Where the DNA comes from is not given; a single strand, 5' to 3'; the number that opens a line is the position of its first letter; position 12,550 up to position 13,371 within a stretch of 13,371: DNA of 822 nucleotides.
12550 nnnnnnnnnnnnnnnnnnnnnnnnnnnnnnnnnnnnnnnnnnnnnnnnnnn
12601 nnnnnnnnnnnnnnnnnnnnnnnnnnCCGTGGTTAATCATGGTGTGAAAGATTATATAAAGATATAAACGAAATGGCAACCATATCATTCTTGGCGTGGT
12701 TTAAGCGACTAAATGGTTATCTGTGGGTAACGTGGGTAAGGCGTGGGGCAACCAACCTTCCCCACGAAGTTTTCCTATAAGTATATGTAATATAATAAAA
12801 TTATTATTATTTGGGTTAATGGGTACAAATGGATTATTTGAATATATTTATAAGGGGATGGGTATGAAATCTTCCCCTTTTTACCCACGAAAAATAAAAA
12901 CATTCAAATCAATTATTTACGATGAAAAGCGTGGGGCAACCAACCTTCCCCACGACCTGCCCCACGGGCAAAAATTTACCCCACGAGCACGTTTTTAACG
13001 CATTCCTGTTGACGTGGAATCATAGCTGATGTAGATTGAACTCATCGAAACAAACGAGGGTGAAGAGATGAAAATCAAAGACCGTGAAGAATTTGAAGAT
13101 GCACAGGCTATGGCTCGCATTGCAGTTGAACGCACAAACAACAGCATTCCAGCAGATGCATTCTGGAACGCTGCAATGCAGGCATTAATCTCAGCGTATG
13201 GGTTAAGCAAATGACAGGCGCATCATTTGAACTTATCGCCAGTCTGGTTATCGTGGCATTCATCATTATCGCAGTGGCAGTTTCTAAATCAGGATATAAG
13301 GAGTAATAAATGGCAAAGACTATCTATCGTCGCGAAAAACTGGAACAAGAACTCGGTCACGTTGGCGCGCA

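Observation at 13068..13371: Rightward operon of tightly coupled small genes including a 31-aa single-TM peptide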

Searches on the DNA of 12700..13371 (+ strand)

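Call 4: search_dna_similar(query=window:12700-13371:+, collection=phages, mode=near)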
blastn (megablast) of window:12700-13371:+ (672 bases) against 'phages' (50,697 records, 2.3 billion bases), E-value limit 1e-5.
Records with a match: 155; places in all: 159; records where one place covers at least 80% of the query: 13.
Best place of each record, by identity: 95-99% 8; 90-95% 96; 80-90% 51.
By first word of the organism name: Salmonella 128; Escherichia 20; Shigella 4; Klebsiella 2; Acinetobacter 1.
By host as written in the record: - 70; Escherichia coli 10; Salmonella enterica 9; Salmonella enterica subsp. enterica serovar Typhimurium 9; Salmonella sp. 8; Klebsiella pneumoniae 4; Salmonella enterica subsp. enterica serovar Enteritidis 4; Salmonella enterica subsp. enterica serovar Typhi 3; and 27 more.
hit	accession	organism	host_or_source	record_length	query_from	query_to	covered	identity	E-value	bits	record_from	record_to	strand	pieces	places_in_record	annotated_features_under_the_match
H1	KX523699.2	Salmonella phage IME207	Klebsiella pneumoniae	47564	26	672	96%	92.4%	0e+0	924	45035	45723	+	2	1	hypothetical protein (x2)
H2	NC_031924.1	Salmonella phage IME207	Klebsiella pneumoniae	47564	26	672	96%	92.4%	0e+0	924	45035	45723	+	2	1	hypothetical protein (x2)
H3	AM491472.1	Salmonella phage Vi II-E1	Salmonella enterica serovar Typhi Vi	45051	26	672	96%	90.3%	0e+0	847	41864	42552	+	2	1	repeat of sequence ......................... (x2)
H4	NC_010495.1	Salmonella phage Vi II-E1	Salmonella enterica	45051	26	672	96%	90.3%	0e+0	847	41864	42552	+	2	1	repeat of sequence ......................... (x2)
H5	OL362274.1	Escherichia phage HC6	Escherichia coli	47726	24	672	97%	88.8%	9e-162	813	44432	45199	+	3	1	hypothetical protein (x3)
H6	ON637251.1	Escherichia phage 6947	Escherichia coli UCS2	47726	24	672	97%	88.8%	9e-162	813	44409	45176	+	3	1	hypothetical protein (x4)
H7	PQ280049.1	Escherichia phage HC8A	Escherichia coli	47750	24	672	97%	88.7%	4e-160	807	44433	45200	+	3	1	hypothetical protein (x3)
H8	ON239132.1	Escherichia phage S192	Escherichia coli 192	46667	24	672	97%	88.1%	4e-91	790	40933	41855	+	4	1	hypothetical protein (x3)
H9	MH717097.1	Escherichia phage C1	Escherichia coli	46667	24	672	97%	87.9%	4e-91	790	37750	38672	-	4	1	hypothetical protein (x3)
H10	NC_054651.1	Escherichia phage C1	Escherichia coli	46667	24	672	97%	87.9%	4e-91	790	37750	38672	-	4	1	hypothetical protein (x3)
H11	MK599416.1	Salmonella phage Akira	Salmonella enterica subsp. enterica ...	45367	126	672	81%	92.2%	0e+0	792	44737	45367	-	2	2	hypothetical protein (x2) | membrane protein | repeat_region (x2)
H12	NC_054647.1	Salmonella phage Akira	Salmonella enterica subsp. enterica ...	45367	126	672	81%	92.2%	0e+0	792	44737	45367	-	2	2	hypothetical protein (x2) | membrane protein | repeat_region (x2)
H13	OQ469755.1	Salmonella phage vB_SenS_ST1UNAM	Salmonella sp.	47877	126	669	81%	92.1%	0e+0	787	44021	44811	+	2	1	anticodon nuclease activator family protein | hypothetical protein (x3)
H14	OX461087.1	Escherichia phage EcoIv28_Lewi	wastewater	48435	26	672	77%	92.7%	3e-107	767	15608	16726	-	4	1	record has no annotation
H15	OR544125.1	Acinetobacter phage vB_AbaM_AB4P2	Acinetobacter baumannii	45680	126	607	72%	92.7%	0e+0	695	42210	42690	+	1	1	hypothetical protein (x3)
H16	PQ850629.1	Escherichia phage SusanneMuster_Bas79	Escherichia coli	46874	126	672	62%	95.2%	9e-112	655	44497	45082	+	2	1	hypothetical protein (x4)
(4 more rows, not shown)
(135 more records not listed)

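Call 5: get_annotated_region(hit=H3, flank=2500)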
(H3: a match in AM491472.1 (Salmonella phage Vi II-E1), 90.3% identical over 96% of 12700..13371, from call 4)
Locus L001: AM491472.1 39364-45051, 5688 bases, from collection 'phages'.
description: Salmonella phage E1 complete genome.
organism: Salmonella phage Vi II-E1 (NCBI taxid 424716)
taxonomy: Viruses; Duplodnaviria; Heunggongvirae; Uroviricota; Caudoviricetes; Macdonaldcampvirus; Macdonaldcampvirus ViIIE1
host: Salmonella enterica serovar Typhi Vi; source: -; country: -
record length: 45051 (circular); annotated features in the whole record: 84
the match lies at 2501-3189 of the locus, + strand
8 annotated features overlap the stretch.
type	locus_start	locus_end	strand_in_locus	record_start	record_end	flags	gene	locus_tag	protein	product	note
CDS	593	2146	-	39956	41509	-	-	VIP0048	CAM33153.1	conserved hypothetical phage protein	-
CDS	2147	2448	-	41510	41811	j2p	-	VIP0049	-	conserved hypothetical phage protein (pseudogene)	-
repeat_region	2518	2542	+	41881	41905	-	-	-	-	-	repeat of sequence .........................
repeat_region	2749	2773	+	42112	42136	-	-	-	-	-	repeat of sequence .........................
CDS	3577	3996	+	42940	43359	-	-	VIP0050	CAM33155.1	conserved hypothetical phage protein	-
CDS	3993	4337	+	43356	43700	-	-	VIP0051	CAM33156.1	conserved hypothetical phage protein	-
CDS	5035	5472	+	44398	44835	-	-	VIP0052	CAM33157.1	phage endonuclease protein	-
misc_feature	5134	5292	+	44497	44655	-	-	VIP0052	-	-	Pfam match to entry PF01844.10 HNH, score 37.6,E-value 3.5e-08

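Call 6: get_annotated_region(hit=H13, flank=2500)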
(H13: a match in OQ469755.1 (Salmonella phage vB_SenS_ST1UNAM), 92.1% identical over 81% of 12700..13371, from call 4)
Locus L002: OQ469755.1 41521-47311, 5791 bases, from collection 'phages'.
description: Salmonella phage vB_SenS_ST1UNAM, complete genome.
organism: Salmonella phage vB_SenS_ST1UNAM (NCBI taxid 3032359)
taxonomy: Viruses; Duplodnaviria; Heunggongvirae; Uroviricota; Caudoviricetes
host: Salmonella sp.; source: sewage; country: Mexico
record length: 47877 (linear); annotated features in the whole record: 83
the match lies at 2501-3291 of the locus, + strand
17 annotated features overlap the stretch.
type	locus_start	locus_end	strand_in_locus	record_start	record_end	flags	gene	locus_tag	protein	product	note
CDS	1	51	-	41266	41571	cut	-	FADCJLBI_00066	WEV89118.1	ASCH domain-containing protein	-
CDS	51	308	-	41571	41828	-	-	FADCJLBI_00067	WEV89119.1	EaA protein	-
CDS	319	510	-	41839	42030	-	-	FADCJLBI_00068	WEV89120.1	hypothetical protein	-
CDS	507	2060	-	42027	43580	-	-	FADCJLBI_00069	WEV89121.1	hypothetical protein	-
CDS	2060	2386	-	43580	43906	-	-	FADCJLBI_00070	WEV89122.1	hypothetical protein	-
CDS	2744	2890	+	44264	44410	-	-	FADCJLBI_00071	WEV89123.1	hypothetical protein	-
CDS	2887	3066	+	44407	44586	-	-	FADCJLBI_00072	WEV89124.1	anticodon nuclease activator family protein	-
CDS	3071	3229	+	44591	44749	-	-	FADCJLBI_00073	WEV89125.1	hypothetical protein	-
CDS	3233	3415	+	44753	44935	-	-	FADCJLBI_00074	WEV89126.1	hypothetical protein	-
CDS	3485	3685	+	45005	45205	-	-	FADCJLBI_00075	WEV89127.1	hypothetical protein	-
CDS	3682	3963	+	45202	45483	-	-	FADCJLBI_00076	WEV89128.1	EaE protein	-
CDS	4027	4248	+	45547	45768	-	-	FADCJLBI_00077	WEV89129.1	hypothetical protein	-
CDS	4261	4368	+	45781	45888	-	-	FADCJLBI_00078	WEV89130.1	hypothetical protein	-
CDS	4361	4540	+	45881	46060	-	-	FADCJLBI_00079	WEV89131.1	hypothetical protein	-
CDS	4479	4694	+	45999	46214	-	-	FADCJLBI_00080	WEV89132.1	hypothetical protein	-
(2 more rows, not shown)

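Call 7: get_annotated_region(hit=H11, flank=2500)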
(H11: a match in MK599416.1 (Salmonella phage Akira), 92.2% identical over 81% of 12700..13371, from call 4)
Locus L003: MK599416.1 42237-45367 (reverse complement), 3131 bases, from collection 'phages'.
description: Salmonella phage Akira, complete genome.
organism: Salmonella phage Akira (NCBI taxid 2562461)
taxonomy: Viruses; Duplodnaviria; Heunggongvirae; Uroviricota; Caudoviricetes; Akiravirus; Akiravirus akira
host: Salmonella enterica subsp. enterica servar Enteritidis PT1; source: wastewater; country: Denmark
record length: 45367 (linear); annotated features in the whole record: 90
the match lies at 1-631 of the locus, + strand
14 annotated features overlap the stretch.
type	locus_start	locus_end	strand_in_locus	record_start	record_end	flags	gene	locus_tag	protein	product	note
repeat_region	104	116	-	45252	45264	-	-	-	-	-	-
repeat_region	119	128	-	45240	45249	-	-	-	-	-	-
CDS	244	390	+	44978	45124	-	-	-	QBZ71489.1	hypothetical protein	-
CDS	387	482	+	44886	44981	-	-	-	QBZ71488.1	membrane protein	-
CDS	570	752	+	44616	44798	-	-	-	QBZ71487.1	hypothetical protein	-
CDS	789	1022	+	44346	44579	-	-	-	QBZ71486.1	hypothetical protein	-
CDS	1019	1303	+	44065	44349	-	-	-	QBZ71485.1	hypothetical protein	-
CDS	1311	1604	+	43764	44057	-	-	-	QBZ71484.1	hypothetical protein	-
CDS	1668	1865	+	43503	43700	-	-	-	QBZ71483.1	hypothetical protein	-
CDS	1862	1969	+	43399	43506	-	-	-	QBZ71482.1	hypothetical protein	-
CDS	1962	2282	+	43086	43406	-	-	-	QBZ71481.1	hypothetical protein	-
CDS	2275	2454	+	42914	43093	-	-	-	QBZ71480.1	hypothetical protein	-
CDS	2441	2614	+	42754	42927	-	-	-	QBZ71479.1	hypothetical protein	-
CDS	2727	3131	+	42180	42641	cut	-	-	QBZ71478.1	terminase small subunit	-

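Call 48: get_annotated_region(hit=H16, flank=1800)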
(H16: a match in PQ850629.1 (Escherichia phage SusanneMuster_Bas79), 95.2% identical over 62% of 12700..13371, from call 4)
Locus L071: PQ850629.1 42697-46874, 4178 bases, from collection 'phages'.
description: Escherichia phage SusanneMuster_Bas79, complete genome.
organism: Escherichia phage SusanneMuster_Bas79 (NCBI taxid 3398436)
taxonomy: Viruses; Duplodnaviria; Heunggongvirae; Uroviricota; Caudoviricetes
host: Escherichia coli; source: sewage plant inflow; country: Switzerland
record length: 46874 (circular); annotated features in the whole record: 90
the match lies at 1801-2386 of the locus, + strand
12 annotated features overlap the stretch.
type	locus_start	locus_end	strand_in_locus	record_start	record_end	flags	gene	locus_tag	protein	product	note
CDS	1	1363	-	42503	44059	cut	-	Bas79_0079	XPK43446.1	DNA helicase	RNA and nucleotide metabolism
CDS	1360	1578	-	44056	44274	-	-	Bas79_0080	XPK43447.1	hypothetical protein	-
CDS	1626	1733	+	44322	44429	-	-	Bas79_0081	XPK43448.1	hypothetical protein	-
CDS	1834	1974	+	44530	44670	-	-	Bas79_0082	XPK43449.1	hypothetical protein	-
CDS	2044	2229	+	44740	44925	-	-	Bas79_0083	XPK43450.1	hypothetical protein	-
CDS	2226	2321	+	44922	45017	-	-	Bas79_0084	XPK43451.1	hypothetical protein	-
CDS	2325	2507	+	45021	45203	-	-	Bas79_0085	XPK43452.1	hypothetical protein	-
CDS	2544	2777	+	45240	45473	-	-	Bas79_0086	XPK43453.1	hypothetical protein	-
CDS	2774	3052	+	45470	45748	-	-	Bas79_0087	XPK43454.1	hypothetical protein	-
CDS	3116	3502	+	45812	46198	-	-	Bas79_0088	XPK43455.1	hypothetical protein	-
CDS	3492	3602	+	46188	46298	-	-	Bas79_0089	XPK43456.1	hypothetical protein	-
CDS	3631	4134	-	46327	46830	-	-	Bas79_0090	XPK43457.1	hypothetical protein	-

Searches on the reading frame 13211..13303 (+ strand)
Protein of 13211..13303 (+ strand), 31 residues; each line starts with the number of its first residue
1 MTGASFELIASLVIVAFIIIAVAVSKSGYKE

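Call 13: search_protein_families(library=phrogs, proteins=[window:13211-13303:+], max_evalue=0.01)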
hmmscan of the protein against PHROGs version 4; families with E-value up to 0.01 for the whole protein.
seq(31 aa): 1 family
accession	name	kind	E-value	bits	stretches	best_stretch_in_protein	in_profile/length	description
phrog_35977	-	unknown function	3.9e-23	81.9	1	1-31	1-31/31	-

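Call 14: search_protein_families(library=ncbifam, proteins=[window:13211-13303:+], max_evalue=0.1)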
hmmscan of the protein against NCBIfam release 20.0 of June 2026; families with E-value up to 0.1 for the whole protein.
seq(31 aa): 1 family
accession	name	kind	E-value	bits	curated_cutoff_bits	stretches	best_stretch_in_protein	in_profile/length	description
NF010239.1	PRK13686.1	equivalog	0.0041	16.9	34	1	4-21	4-21/36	photosystem II reaction center protein Ycf12/Psb30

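Call 15: search_protein_families(library=pfam, proteins=[window:13211-13303:+], max_evalue=0.1)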
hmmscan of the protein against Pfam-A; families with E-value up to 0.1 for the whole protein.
seq(31 aa): 1 family
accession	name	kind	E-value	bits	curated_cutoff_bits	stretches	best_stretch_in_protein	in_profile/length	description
PF05969.16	PSII_Ycf12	-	0.031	14.7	24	1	6-21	3-18/33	Photosystem II complex subunit Ycf12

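Call 37: search_dna_similar(query=window:13211-13303:+, collection=phages, mode=protein, max_evalue=1, rows=spread, max_rows=40)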
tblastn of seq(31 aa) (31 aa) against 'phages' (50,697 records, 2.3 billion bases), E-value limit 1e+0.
No match.
